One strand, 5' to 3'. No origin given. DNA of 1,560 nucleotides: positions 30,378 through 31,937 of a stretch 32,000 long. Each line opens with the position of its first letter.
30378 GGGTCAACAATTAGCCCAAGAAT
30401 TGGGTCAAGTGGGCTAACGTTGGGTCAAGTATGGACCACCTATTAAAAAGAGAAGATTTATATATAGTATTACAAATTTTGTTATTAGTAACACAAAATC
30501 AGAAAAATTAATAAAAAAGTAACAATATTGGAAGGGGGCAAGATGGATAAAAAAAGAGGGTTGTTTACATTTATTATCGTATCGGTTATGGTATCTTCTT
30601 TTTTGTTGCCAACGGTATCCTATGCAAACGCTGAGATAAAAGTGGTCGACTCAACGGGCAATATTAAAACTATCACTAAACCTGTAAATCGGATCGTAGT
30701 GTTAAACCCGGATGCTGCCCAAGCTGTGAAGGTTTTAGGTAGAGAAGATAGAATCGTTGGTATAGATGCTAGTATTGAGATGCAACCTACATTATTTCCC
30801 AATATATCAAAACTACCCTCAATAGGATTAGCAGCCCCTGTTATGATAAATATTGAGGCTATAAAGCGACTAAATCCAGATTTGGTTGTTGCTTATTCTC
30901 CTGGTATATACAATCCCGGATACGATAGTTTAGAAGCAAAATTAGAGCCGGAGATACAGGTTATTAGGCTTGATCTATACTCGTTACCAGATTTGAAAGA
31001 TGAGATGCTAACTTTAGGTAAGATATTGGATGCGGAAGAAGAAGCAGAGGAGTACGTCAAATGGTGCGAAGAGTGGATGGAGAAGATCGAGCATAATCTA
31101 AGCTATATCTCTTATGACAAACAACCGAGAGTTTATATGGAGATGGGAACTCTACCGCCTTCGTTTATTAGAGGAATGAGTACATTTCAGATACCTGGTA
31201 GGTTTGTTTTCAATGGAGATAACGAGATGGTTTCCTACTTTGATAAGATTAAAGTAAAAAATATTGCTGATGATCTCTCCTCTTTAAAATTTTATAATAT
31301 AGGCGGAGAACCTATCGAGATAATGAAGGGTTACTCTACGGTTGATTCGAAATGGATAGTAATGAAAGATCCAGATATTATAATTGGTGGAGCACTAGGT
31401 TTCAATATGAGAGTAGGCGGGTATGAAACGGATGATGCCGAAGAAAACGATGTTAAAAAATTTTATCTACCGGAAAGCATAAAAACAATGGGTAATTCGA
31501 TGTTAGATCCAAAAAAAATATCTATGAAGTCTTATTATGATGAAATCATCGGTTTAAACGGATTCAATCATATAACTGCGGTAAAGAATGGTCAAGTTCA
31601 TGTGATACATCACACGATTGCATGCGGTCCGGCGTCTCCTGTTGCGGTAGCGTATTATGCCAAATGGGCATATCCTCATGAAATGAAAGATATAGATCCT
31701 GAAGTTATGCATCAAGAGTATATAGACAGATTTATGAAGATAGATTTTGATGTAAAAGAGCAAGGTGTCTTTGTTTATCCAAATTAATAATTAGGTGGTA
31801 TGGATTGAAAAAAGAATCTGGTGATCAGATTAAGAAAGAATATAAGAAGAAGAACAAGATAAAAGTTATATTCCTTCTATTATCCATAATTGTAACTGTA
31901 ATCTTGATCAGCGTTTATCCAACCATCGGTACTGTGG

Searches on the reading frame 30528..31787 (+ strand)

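Call 41: search_protein_families(library=pfam, proteins=[window:30528-31787:+], max_evalue=0.05)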
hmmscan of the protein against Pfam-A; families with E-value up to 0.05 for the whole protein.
window:30528-31787:+ (419 aa): 1 family
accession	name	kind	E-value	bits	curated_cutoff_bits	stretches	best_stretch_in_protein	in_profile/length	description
PF01497.23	Peripla_BP_2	-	3.1e-16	59.9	27.5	1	56-361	1-232/235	Periplasmic binding protein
